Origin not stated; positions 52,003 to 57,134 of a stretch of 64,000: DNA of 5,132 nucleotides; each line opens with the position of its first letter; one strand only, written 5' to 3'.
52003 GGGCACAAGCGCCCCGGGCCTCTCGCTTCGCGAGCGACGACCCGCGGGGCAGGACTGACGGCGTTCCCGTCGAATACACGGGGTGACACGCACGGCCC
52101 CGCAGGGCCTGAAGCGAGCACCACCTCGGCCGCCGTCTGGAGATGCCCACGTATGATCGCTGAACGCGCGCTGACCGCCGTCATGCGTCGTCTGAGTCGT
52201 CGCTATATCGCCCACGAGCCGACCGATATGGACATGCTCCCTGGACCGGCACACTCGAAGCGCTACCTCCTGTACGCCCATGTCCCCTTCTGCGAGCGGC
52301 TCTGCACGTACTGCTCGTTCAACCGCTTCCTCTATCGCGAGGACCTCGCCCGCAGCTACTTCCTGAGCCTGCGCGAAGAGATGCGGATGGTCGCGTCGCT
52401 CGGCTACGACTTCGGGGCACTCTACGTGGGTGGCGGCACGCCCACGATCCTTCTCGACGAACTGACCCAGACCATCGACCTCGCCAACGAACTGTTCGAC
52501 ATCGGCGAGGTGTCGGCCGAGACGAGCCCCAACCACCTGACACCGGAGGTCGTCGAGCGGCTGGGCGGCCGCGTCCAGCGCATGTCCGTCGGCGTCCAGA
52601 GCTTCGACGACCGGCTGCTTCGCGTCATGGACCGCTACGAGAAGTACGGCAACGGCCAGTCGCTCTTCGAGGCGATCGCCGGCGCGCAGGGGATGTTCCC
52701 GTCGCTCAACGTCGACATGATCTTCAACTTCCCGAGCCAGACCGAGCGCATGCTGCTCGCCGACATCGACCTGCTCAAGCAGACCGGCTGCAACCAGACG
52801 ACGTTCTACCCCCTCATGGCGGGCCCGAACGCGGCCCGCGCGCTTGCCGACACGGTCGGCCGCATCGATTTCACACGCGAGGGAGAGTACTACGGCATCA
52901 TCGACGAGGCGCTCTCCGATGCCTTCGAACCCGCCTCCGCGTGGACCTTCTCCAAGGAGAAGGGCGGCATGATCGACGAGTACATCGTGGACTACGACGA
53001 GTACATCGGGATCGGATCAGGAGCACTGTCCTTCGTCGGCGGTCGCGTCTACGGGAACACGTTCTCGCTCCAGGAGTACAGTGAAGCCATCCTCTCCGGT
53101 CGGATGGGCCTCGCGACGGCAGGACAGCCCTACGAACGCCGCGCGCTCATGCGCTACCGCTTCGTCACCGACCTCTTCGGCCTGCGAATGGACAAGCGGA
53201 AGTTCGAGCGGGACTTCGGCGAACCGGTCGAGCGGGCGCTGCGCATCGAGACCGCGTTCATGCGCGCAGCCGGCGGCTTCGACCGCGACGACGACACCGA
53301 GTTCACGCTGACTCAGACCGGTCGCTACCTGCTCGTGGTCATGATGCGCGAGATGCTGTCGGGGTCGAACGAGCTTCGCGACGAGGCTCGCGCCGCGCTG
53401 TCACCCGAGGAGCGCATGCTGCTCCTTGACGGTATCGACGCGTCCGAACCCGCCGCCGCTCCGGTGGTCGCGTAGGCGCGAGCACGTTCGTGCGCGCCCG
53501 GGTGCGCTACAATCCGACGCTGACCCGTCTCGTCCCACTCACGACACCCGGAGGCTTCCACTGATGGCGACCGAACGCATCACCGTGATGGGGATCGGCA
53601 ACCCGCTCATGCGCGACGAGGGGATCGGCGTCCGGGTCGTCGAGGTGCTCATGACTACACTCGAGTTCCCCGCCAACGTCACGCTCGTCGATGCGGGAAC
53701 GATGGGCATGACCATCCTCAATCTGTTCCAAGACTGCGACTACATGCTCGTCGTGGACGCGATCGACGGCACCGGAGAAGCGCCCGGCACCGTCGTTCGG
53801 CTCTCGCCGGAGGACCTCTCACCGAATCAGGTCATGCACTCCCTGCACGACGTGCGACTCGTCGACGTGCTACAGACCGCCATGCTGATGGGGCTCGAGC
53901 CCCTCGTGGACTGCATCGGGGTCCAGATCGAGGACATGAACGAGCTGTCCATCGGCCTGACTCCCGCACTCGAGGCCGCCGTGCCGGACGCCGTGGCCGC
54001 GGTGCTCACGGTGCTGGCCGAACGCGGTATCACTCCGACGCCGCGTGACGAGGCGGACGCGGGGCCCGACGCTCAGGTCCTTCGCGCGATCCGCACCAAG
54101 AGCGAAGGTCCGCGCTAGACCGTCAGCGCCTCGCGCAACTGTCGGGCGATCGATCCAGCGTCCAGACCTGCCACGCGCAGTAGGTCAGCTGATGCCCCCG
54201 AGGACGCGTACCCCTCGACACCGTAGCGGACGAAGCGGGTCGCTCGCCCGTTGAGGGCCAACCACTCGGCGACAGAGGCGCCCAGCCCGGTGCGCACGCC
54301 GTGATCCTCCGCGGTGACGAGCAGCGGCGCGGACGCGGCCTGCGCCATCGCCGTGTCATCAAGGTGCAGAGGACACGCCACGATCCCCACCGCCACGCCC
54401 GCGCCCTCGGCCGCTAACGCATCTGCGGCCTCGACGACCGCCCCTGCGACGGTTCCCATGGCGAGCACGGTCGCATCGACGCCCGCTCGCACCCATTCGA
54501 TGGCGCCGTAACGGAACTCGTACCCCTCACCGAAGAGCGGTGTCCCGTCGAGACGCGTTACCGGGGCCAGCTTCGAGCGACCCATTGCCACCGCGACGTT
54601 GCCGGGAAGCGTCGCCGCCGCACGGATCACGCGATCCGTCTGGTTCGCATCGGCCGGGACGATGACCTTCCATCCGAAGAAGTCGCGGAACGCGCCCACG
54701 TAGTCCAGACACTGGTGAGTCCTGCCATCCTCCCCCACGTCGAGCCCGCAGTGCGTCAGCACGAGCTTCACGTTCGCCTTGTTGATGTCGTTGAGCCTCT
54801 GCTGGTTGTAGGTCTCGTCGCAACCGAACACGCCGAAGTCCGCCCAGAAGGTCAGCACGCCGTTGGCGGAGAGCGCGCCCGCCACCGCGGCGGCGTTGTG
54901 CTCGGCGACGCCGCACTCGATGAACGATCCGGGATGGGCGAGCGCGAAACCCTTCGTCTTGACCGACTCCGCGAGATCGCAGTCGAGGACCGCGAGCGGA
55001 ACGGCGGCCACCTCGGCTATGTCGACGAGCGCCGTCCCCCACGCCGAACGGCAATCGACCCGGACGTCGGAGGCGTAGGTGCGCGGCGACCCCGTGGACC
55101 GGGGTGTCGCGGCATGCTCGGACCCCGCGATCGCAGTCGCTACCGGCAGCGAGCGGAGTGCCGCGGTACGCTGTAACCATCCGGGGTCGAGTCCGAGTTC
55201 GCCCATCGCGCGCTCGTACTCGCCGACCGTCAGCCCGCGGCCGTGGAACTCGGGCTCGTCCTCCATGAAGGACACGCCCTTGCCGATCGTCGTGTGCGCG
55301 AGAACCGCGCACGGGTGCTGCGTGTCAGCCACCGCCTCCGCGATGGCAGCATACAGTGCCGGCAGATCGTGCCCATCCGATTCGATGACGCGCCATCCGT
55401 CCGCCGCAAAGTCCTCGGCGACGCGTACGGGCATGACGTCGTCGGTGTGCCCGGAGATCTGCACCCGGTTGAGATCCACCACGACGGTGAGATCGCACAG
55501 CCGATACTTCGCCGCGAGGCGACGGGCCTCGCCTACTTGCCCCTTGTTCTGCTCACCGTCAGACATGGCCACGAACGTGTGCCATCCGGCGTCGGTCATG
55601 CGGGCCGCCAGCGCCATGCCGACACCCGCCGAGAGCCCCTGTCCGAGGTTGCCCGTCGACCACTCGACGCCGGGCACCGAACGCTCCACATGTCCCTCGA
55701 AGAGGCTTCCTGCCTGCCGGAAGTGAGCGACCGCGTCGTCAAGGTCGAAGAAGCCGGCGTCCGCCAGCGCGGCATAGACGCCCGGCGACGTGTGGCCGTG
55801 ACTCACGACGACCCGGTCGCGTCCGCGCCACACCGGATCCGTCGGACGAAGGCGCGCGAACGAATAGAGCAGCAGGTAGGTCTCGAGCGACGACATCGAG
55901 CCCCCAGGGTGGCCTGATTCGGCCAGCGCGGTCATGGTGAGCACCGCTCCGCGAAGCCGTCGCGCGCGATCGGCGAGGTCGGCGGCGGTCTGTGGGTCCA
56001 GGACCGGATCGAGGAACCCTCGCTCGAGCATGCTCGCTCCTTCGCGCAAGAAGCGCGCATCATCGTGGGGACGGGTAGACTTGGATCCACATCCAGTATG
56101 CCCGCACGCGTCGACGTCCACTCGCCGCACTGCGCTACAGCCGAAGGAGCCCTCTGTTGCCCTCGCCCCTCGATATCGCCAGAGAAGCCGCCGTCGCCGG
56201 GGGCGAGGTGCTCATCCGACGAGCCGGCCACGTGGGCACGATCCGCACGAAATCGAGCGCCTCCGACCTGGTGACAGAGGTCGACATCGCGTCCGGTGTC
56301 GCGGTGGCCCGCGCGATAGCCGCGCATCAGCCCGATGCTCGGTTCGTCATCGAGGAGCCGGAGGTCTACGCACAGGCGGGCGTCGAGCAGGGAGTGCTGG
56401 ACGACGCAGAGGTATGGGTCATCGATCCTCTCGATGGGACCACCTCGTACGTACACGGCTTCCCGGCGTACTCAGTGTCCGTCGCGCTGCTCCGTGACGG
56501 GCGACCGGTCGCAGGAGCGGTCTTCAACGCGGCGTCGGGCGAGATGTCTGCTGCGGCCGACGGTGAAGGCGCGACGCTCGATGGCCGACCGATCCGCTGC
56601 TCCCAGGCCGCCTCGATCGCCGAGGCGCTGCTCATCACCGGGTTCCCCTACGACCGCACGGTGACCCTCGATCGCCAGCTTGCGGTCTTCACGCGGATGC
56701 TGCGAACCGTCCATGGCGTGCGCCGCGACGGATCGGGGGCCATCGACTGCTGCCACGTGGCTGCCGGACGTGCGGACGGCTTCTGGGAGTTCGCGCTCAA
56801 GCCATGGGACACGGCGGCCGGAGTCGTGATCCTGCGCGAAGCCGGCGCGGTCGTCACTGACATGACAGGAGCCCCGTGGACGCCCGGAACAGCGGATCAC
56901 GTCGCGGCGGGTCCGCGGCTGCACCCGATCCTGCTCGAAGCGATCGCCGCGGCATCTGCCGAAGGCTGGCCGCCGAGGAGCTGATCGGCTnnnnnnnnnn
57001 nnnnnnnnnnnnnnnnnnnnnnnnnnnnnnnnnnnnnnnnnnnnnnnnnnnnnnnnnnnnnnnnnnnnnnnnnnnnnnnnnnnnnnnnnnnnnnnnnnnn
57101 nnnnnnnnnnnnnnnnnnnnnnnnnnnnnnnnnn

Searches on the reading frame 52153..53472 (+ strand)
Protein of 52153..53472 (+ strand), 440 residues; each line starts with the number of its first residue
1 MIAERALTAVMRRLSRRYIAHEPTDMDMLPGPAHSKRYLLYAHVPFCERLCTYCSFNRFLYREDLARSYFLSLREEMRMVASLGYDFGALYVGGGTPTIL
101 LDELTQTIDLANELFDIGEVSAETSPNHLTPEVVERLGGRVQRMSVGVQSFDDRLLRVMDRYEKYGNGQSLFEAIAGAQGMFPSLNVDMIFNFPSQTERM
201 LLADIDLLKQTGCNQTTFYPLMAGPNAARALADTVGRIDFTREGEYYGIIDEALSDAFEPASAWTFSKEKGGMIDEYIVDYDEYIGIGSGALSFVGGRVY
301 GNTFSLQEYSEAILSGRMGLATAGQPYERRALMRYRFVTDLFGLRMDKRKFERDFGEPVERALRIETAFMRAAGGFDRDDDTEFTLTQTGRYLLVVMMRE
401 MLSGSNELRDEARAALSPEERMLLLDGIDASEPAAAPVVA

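Call 7: search_protein_families(library=pfam, proteins=[window:52153-53472:+])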
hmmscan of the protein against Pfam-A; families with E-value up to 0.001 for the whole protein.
window:52153-53472:+ (440 aa): 1 family
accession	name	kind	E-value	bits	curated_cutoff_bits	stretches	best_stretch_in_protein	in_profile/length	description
PF04055.27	Radical_SAM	-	1e-17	65.2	29.5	1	43-208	3-166/166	Radical SAM superfamily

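Call 55: search_protein_families(library=ncbifam, proteins=[window:52153-53472:+], max_evalue=0.00001)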
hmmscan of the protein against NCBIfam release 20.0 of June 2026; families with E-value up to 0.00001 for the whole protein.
window:52153-53472:+ (440 aa): 15 families
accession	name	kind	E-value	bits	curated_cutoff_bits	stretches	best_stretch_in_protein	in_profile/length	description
NF006385.0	PRK08629.1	equivalog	8.5e-150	499.3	355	1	5-421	20-433/439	coproporphyrinogen III oxidase family protein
NF006067.1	PRK08208.1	equivalog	3.6e-39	134.9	380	1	33-308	31-314/427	STM4012 family radical SAM protein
TIGR04107.1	rSAM_HutW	equivalog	5.3e-37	127.6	400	1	35-402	37-415/419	heme anaerobic degradation radical SAM methyltransferase ChuW/HutW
TIGR00539.1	hemN_rel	equivalog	5.1e-31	108.1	205.4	1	40-313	3-282/361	radical SAM family heme chaperone HemW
TIGR00538.1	hemN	equivalog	2.7e-24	85.8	324.95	1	39-201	51-220/454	oxygen-independent coproporphyrinogen III oxidase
TIGR03994.1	rSAM_HemZ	equivalog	2.2e-21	76.5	321.4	1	33-217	80-272/401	coproporphyrinogen dehydrogenase HemZ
NF004567.0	PRK05904.1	equivalog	6.8e-21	74.8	355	1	39-254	8-223/353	coproporphyrinogen III oxidase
NF006064.0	PRK08207.2-2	equivalog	2.2e-18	66.5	504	1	35-221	142-338/465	coproporphyrinogen III oxidase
NF005133.0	PRK06582.1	equivalog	1.7e-11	43.8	597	1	40-197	14-175/390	coproporphyrinogen III oxidase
NF006061.0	PRK08207.1-4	equivalog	3.7e-10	39.2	702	1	40-200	176-347/501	coproporphyrinogen III oxidase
NF006063.0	PRK08207.2-1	equivalog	3.4e-09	35.9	1074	1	34-214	189-379/518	coproporphyrinogen III oxidase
NF006060.0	PRK08207.1-3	equivalog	7.7e-09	34.8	653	1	36-200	148-323/477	coproporphyrinogen III oxidase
NF006066.0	PRK08207.2-5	equivalog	2.1e-08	33.2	1117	1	33-198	186-361/518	coproporphyrinogen III oxidase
NF006059.0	PRK08207.1-1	equivalog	9.6e-08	31.2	1012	1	40-197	174-342/496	coproporphyrinogen III oxidase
TIGR04013.1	B12_SAM_MJ_1487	hypoth_equivalog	9.5e-07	28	251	1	74-210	197-332/382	TIGR04013 family B12-binding domain/radical SAM domain-containing protein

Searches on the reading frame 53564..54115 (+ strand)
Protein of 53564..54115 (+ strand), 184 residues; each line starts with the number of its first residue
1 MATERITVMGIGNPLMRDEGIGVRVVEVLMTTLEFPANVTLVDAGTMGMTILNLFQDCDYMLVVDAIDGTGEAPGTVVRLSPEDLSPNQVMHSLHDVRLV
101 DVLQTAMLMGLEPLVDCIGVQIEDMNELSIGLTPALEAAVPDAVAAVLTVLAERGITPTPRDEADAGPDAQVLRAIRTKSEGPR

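Call 7: search_protein_families(library=pfam, proteins=[window:53564-54115:+])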
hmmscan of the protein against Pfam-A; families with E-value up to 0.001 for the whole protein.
window:53564-54115:+ (184 aa): 1 family
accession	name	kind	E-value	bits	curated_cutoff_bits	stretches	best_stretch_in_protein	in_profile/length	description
PF01750.23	HycI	-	4.9e-28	98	23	1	23-149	1-129/130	Hydrogenase maturation protease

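Call 55: search_protein_families(library=ncbifam, proteins=[window:53564-54115:+], max_evalue=0.00001)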
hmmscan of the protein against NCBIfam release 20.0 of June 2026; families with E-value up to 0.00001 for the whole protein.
window:53564-54115:+ (184 aa): 7 families
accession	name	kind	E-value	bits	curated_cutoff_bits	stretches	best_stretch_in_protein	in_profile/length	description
TIGR00072.1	hydrog_prot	superfamily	1.6e-37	128.7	47.45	1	8-150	2-144/145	hydrogenase maturation protease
TIGR00140.1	hupD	subfamily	9.3e-35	119.8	151.8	1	6-155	1-151/151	HyaD/HybD family hydrogenase maturation endopeptidase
NF045519.1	NiFeSe_H2_mat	exception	7.6e-32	110.2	190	1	5-147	2-143/152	NiFeSe hydrogenase maturation protease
NF007777.0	PRK10466.1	equivalog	1.8e-29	102.6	190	1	5-164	2-162/164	HyaD/HybD family hydrogenase maturation endopeptidase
NF007616.0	PRK10264.1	equivalog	5.9e-22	78.3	261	1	1-164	1-166/195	hydrogenase 1 maturation protease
TIGR00130.1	frhD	equivalog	1.8e-21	76.8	134.95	1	4-151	3-151/153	coenzyme F420-reducing hydrogenase, FrhD protein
TIGR00142.1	hycI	equivalog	3.8e-09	36.5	119.1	1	8-151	3-142/146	hydrogenase maturation peptidase HycI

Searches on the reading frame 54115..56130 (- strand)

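Call 34: search_protein_families(library=pfam, proteins=[window:54115-56130:-])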
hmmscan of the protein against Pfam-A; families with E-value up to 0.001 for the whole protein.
window:54115-56130:- (671 aa): 4 families
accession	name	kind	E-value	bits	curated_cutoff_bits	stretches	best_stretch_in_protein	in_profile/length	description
PF00456.26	Transketolase_N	-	2.7e-47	161.8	22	1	65-316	15-279/334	Transketolase, thiamine diphosphate binding domain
PF02779.29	Transket_pyr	-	1.7e-24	86.9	27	1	359-521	4-172/174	Transketolase, pyrimidine binding domain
PF02780.25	Transketolase_C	-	1.6e-11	44.6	25.9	1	543-661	2-124/124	Transketolase, C-terminal domain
PF00676.26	E1_dh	-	8.9e-05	22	22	1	159-268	100-209/300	Dehydrogenase E1 component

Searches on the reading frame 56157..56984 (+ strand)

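Call 34: search_protein_families(library=pfam, proteins=[window:56157-56984:+])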
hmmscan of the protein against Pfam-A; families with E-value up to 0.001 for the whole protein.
window:56157-56984:+ (275 aa): 1 family
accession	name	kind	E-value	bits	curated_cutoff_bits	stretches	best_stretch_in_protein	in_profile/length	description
PF00459.30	Inositol_P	-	9.4e-62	209.4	27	1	6-264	7-267/271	Inositol monophosphatase family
